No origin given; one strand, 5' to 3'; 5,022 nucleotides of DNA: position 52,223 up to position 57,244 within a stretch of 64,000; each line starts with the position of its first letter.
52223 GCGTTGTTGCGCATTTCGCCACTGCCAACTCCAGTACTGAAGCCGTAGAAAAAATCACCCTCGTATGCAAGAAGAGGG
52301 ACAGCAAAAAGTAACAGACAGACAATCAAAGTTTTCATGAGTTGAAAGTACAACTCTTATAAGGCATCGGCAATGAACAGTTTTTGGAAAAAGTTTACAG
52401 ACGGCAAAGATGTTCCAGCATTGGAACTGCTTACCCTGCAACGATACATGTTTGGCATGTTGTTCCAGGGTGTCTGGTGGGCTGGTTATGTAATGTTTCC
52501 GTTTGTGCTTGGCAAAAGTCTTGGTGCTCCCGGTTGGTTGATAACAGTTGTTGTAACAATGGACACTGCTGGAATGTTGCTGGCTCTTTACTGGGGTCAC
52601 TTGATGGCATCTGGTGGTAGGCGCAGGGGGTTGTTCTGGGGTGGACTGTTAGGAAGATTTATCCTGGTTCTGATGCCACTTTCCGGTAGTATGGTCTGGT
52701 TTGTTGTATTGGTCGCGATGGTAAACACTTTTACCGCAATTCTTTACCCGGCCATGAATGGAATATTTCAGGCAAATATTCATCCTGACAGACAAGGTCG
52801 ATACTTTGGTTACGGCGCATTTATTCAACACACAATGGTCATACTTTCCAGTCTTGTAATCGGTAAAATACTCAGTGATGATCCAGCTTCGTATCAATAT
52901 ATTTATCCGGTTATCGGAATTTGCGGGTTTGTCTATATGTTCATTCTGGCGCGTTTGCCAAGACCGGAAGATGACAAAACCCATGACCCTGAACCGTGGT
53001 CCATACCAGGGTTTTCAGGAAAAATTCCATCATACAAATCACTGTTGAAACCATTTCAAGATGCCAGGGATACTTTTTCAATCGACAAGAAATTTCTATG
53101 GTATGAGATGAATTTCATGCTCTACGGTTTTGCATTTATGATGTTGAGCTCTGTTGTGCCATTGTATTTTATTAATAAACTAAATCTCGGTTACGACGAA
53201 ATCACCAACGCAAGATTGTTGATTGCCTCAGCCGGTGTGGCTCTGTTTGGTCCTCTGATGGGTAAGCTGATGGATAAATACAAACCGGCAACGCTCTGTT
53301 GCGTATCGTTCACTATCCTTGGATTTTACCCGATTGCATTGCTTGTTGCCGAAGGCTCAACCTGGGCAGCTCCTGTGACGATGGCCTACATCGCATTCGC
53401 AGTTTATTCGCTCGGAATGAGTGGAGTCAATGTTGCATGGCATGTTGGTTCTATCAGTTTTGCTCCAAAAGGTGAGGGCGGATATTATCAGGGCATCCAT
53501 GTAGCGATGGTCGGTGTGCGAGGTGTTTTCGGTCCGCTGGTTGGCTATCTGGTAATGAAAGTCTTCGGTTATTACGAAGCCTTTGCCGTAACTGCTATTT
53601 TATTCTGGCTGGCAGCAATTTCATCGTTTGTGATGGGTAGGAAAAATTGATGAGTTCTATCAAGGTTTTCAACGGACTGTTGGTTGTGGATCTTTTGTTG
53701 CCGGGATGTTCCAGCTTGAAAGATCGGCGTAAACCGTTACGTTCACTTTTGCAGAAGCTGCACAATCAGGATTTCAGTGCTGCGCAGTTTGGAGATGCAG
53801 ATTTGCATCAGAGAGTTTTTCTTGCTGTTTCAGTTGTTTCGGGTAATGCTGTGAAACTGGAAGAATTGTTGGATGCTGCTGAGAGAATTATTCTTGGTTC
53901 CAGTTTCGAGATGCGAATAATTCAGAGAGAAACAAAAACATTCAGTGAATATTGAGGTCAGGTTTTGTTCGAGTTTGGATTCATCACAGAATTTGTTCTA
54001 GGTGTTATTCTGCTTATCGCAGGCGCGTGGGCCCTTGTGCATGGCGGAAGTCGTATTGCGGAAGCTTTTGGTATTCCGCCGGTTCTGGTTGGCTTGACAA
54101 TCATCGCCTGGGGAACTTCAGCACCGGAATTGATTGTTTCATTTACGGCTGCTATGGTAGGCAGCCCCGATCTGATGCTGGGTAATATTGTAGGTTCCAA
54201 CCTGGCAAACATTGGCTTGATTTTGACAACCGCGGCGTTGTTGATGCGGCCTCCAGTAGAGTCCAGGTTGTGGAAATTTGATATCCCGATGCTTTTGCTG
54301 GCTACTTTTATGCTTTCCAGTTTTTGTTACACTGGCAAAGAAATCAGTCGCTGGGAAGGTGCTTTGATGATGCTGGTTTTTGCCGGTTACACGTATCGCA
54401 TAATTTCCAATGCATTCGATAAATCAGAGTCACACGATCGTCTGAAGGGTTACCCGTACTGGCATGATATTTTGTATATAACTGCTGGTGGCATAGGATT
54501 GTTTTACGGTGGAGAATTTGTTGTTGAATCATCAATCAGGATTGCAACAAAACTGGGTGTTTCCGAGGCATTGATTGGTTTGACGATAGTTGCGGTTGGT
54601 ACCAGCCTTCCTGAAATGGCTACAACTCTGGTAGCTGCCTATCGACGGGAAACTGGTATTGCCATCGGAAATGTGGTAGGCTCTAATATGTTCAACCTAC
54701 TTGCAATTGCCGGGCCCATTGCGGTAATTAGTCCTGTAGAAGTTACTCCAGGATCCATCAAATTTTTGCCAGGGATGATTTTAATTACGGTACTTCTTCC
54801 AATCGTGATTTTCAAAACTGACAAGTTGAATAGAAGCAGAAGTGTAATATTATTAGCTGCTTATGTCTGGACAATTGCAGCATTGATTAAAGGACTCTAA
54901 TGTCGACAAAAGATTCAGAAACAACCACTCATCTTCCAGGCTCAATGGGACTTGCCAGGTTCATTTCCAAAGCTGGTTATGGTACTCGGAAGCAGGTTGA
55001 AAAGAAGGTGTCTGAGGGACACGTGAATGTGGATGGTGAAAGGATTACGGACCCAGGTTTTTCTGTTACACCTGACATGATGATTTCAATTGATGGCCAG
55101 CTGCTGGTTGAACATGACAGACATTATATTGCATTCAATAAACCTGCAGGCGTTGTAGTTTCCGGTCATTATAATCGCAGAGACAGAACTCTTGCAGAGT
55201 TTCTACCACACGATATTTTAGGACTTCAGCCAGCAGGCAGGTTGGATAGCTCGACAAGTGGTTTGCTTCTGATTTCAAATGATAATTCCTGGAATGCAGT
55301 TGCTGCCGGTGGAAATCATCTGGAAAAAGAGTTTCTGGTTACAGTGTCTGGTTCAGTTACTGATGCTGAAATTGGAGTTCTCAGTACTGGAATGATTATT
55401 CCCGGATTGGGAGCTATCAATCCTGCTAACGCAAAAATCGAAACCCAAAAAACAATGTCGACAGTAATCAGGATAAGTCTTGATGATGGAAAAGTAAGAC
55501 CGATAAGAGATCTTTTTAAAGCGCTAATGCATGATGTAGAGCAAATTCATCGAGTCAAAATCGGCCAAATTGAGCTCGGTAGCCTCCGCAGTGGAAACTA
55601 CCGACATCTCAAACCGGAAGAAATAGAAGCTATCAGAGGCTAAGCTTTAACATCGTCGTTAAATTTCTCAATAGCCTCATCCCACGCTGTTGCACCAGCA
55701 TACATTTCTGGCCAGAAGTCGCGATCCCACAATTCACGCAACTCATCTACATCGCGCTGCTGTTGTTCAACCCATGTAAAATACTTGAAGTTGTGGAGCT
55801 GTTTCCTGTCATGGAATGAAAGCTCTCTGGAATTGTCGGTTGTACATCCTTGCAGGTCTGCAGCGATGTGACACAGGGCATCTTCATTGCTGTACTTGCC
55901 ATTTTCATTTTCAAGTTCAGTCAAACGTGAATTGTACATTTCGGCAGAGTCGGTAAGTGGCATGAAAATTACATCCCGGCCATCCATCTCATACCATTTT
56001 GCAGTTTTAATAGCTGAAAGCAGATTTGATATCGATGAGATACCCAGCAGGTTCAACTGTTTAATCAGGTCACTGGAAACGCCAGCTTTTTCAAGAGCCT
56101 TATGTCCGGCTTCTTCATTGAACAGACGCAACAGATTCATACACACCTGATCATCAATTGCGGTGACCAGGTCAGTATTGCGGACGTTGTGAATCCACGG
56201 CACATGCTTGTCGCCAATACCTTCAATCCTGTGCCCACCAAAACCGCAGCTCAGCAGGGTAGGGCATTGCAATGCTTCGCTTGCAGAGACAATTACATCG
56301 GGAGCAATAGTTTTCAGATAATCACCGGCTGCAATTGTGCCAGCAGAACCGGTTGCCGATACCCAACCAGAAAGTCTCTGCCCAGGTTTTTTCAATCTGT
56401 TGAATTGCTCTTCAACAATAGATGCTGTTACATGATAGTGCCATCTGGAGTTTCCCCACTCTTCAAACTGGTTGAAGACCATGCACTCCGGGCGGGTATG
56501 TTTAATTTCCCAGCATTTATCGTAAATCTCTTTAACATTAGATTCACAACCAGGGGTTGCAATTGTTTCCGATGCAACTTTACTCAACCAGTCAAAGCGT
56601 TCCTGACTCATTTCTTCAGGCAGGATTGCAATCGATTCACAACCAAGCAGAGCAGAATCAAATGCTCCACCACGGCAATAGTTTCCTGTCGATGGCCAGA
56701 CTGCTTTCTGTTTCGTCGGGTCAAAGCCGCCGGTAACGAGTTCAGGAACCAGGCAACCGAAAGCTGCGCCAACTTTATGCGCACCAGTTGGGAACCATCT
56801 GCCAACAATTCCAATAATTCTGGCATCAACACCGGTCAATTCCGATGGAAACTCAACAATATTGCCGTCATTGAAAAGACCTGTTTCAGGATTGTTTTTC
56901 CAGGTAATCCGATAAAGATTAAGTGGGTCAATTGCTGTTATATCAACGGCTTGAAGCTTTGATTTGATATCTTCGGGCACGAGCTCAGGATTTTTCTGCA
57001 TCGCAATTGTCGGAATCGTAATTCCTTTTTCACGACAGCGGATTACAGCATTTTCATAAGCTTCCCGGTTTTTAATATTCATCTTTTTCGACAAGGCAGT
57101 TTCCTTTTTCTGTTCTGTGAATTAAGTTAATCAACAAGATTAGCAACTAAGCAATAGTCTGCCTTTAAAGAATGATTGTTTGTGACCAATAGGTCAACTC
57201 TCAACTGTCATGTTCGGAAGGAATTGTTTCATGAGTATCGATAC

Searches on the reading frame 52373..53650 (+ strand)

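Call 33: search_protein_families(library=pfam, proteins=[window:52373-53650:+], max_evalue=0.0001)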
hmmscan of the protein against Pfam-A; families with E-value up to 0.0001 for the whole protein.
window:52373-53650:+ (425 aa): 1 family
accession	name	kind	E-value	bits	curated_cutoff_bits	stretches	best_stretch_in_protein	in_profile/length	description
PF07690.21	MFS_1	-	1.6e-29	103.3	33.4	2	29-375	6-334/347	Major Facilitator Superfamily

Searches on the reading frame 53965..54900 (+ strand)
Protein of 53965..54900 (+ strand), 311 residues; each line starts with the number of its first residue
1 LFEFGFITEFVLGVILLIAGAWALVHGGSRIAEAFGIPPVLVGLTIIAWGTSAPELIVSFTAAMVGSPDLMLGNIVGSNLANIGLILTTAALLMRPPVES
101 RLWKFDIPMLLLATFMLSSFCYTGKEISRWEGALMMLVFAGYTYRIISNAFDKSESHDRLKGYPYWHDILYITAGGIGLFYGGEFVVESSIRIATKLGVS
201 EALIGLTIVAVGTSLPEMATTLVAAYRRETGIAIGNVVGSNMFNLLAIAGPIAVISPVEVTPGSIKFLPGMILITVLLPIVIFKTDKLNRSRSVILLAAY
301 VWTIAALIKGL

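Call 33: search_protein_families(library=pfam, proteins=[window:53965-54900:+], max_evalue=0.0001)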
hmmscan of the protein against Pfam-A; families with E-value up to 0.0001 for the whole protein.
window:53965-54900:+ (311 aa): 1 family
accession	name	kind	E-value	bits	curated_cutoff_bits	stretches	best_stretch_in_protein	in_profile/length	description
PF01699.29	Na_Ca_ex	-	2e-60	203.6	24.9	2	10-146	6-149/151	Sodium/calcium exchanger protein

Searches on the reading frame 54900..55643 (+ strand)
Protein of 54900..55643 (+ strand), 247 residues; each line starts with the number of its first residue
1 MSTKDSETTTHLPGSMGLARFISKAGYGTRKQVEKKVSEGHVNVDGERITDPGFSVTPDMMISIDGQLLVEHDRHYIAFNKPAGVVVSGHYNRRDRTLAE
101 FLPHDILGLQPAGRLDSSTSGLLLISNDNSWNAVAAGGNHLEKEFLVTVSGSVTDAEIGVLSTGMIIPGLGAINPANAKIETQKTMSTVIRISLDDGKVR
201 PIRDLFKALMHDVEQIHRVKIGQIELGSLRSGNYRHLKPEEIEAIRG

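Call 33: search_protein_families(library=pfam, proteins=[window:54900-55643:+], max_evalue=0.0001)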
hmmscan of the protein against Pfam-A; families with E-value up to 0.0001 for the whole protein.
window:54900-55643:+ (247 aa): 2 families
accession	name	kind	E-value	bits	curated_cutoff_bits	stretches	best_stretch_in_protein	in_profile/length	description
PF00849.27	PseudoU_synth_2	-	1.9e-11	44.9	26.8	1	75-158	1-84/152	RNA pseudouridylate synthase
PF01479.30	S4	-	2.2e-09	37.3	22.8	1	16-62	1-48/48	S4 domain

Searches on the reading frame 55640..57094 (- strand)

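Call 33: search_protein_families(library=pfam, proteins=[window:55640-57094:-], max_evalue=0.0001)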
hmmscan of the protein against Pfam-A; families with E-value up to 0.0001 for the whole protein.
window:55640-57094:- (484 aa): 1 family
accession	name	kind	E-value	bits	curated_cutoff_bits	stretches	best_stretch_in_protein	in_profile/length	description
PF00291.31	PALP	-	2.1e-09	37.6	35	1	102-328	33-259/295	Pyridoxal-phosphate dependent enzyme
